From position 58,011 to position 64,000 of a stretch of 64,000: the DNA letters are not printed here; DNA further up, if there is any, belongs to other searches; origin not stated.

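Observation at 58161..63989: Giant (>1,942 aa) coiled-coil-rich protein immediately adjacent to the foreign island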

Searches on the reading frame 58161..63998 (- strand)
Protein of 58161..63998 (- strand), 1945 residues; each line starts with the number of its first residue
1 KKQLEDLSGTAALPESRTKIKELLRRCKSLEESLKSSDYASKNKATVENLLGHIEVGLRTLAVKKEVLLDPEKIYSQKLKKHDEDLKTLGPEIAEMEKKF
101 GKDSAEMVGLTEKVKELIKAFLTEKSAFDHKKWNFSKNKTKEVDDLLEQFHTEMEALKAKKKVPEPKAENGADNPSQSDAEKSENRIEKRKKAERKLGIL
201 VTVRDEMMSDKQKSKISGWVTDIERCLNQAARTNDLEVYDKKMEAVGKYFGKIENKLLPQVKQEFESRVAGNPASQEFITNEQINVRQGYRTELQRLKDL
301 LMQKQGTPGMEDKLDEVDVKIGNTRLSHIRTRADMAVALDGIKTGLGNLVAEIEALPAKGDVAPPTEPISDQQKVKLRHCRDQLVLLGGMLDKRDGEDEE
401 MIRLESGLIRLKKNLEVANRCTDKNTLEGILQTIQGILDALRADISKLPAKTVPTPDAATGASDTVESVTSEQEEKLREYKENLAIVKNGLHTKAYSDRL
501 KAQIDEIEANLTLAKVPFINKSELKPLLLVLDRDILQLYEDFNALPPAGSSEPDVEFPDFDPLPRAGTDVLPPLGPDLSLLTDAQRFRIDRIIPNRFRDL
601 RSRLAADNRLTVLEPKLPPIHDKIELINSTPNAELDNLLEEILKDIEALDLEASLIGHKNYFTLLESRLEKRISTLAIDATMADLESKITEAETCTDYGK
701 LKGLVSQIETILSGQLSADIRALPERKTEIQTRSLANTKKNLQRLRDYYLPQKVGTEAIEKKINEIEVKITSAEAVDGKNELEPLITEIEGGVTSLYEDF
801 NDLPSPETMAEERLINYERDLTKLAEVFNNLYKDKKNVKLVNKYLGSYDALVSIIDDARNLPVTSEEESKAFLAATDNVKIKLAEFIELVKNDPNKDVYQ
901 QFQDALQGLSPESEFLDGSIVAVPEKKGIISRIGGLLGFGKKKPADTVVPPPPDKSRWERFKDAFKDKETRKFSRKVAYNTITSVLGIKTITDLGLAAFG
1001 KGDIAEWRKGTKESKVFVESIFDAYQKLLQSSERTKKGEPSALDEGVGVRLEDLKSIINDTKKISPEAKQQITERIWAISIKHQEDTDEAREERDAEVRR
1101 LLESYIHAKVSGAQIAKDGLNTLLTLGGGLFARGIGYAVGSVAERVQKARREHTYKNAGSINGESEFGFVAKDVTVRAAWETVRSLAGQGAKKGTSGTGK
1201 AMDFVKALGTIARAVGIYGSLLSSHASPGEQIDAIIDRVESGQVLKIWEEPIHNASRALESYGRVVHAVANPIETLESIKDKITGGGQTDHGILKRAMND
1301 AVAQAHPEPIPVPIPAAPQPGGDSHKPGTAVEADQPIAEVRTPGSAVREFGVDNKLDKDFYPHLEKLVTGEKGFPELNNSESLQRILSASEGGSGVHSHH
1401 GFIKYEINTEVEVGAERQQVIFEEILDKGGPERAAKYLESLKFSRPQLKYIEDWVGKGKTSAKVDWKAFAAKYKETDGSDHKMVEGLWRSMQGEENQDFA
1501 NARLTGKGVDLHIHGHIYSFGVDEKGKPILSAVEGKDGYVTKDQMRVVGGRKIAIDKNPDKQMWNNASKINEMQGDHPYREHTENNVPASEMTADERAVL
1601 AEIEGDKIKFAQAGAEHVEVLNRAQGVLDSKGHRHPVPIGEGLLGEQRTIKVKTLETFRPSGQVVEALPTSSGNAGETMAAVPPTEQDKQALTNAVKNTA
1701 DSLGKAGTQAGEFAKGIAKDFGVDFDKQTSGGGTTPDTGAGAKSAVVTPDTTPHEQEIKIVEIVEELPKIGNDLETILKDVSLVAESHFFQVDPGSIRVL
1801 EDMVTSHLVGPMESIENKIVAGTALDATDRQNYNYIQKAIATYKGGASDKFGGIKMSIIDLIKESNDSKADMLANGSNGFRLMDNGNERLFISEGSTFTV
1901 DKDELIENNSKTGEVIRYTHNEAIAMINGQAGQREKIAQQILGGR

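Call 7: search_protein_families(library=pfam, proteins=[window:58161-63998:-], max_evalue=0.1)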
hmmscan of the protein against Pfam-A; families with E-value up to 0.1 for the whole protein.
window:58161-63998:- (1945 aa): 1 family
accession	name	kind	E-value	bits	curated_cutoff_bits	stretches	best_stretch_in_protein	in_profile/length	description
PF18425.6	CspB_prodomain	-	0.079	13.4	25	0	1067-1115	25-73/89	Csp protease B prodomain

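Call 8: search_solved_structures(query=window:58161-63998:-, max_evalue=1)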
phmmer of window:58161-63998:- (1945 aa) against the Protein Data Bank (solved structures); distinct sequences matched with E-value up to 1: 1.
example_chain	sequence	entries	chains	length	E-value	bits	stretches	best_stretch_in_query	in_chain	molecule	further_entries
3myd_A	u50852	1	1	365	0.16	12.8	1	517-606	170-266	Flagellar biosynthesis protein flhA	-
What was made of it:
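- No SMC_N, hinge or Rad50 domain was found (calls 7, 8).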

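Call 11: find_homologous_proteins(query=window:58161-63998:-)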
Query window:58161-63998:- (1945 aa): 3 proteins with E <= 0.001 among 8000 candidates.
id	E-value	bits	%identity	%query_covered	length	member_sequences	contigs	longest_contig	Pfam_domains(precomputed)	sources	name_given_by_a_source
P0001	0.0e+0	4307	100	100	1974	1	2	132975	-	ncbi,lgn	-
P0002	0.0e+0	1341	43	98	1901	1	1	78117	-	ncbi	-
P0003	0.0e+0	1323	42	99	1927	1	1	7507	-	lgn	-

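Call 13: find_encoding_contigs(protein=P0001, flank=10000, max_places=4)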
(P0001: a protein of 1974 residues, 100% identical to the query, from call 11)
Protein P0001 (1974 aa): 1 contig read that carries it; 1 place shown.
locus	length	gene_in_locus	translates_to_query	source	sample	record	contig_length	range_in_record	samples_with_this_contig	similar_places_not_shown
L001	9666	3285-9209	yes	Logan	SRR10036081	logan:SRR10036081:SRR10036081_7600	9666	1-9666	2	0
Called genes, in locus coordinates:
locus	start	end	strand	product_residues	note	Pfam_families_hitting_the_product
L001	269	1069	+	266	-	-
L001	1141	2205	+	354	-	-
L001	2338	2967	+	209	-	PF02706:Wzz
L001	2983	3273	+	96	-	-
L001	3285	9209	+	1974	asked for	-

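Call 14: find_encoding_contigs(protein=P0002, flank=10000, max_places=4)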
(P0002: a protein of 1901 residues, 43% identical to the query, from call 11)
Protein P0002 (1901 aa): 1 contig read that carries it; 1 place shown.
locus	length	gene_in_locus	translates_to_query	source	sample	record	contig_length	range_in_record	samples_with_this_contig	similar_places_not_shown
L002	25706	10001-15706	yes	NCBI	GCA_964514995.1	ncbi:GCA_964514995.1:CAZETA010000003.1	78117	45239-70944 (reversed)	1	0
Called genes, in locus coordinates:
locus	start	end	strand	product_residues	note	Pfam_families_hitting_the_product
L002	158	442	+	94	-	-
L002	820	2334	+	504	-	-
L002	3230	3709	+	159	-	-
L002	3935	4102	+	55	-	-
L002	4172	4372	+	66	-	-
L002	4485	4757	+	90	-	-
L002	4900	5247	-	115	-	PF00453:Ribosomal_L20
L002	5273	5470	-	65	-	PF01632:Ribosomal_L35p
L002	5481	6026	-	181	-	PF05198:IF3_N, PF00707:IF3_C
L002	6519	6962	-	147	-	PF01668:SmpB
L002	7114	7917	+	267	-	-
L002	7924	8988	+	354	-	-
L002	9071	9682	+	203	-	PF02706:Wzz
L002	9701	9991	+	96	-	-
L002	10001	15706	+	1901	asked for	-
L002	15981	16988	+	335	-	-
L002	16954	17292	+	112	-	-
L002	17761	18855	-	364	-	-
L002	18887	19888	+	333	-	-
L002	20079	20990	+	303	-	-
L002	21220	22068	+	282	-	-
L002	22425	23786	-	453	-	PF04932:Wzy_C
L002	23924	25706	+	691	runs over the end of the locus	PF14885:GHL15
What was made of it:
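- Closest known: Phage tape-measure protein plus chaperone. Different: The chromosomal context is housekeeping (call 14).
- The gene neighbourhood is housekeeping, with smpB, infC, rpmI and rplT (call 14).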

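Call 16: find_encoding_contigs(protein=P0003, flank=10000, max_places=4)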
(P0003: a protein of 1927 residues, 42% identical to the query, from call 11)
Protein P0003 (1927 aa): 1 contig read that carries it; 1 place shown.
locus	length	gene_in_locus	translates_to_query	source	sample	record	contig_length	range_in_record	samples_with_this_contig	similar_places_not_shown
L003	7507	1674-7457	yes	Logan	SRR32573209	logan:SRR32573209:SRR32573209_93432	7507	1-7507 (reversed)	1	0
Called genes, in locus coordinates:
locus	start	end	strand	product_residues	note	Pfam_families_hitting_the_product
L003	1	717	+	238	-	?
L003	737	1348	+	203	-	PF02706:Wzz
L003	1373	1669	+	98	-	-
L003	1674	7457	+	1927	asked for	-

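Call 18: find_related_loci(query=A1, collection=genome_contigs, flank=10000)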
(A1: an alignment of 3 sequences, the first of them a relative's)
Query A1 (1974 aa) in genome_contigs; peptide patterns used: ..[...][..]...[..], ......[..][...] (x = any residue, [..] = any of these).
74 stretches matched a pattern; 1 encode a relative of the query (tblastn E <= 1e-3); 1 distinct loci.
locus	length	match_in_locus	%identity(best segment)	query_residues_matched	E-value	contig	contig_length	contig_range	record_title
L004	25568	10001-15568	43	6-1927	0e+0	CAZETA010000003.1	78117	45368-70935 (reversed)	MAG TPA_asm: uncultured Gammaproteobacteria bacterium isolate SRP298887_co1_128 genome assembly, contig: NODE_147_length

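Call 20: search_protein_families(library=pfam, proteins=[L001:269-1069:+, L001:1141-2205:+, L001:2338-2967:+, L001:2983-3273:+], max_evalue=1)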
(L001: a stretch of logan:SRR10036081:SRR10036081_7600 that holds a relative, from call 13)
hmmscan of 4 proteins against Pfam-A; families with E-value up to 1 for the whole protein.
L001:269-1069:+ (266 aa): 0 families

L001:1141-2205:+ (354 aa): 1 family
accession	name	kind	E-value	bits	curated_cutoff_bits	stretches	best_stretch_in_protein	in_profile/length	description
PF13180.12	PDZ_2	-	0.015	16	27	1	302-350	28-80/80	PDZ domain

L001:2338-2967:+ (209 aa): 4 families
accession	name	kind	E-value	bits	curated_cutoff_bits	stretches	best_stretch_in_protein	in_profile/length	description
PF02706.20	Wzz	-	1.1e-08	35.7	25.5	1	6-88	7-90/91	Chain length determinant protein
PF06738.18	ThrE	-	0.0066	16.4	26.3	1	40-122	38-117/241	Putative threonine/serine exporter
PF22005.2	WWE_1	-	0.028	15.2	27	1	86-124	13-52/72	Parp14 WWE domain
PF19029.5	DUF883_C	-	0.27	11.4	27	1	183-194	17-28/30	DUF883 C-terminal glycine zipper region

L001:2983-3273:+ (96 aa): 1 family
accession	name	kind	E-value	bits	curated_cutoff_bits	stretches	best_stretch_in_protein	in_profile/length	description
PF20667.3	Sec10_N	-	0.0065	17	27.4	1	51-94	14-57/118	Exocyst complex component Sec10, N-terminal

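Call 29: search_protein_families(library=ncbifam, proteins=[P0001, L001:269-1069:+, L001:1141-2205:+, L001:2338-2967:+, L001:2983-3273:+], max_evalue=1)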
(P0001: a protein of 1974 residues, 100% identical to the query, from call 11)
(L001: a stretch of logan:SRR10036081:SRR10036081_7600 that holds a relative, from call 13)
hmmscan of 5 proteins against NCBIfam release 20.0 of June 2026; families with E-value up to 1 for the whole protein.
P0001 (1974 aa): 0 families

L001:269-1069:+ (266 aa): 0 families

L001:1141-2205:+ (354 aa): 2 families
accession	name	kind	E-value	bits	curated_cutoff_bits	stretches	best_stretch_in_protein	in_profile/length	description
TIGR02037.1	degP_htrA_DO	subfamily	4.4e-06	25.9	416.2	1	218-351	183-328/434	Do family serine endopeptidase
NF040960.1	MamE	equivalog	0.067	11.7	800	1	299-349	480-534/659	magnetosome formation protease MamE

L001:2338-2967:+ (209 aa): 2 families
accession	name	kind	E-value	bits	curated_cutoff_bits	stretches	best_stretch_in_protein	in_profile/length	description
TIGR01006.1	polys_exp_MPA1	subfamily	7.1e-11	42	296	1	6-199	12-194/226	CspC family polysaccharide chain length determinant protein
TIGR03017.1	EpsF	equivalog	0.0086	14.8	422.75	1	7-53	6-52/444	chain length determinant protein EpsF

L001:2983-3273:+ (96 aa): 1 family
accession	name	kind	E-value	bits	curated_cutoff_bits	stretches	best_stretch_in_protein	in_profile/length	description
NF050800.1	HP0895_fam_antitoxin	equivalog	0.045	13.8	200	1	39-86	13-62/116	type II toxin-antitoxin system HP0895 family antitoxin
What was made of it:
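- Closest known: CpsC/CpsD-type polysaccharide co-polymerase modules of monoderm bacteria. Same: The operon encodes a ~205-aa two-TM CpsC/Wzz-like protein (TIGR01006 7e-11, PF02706 1e-8; calls 20, 29).
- The CpsC/Wzz-like protein hits TIGR01006 at 7e-11 and PF02706 at 1e-8 (calls 20, 29).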
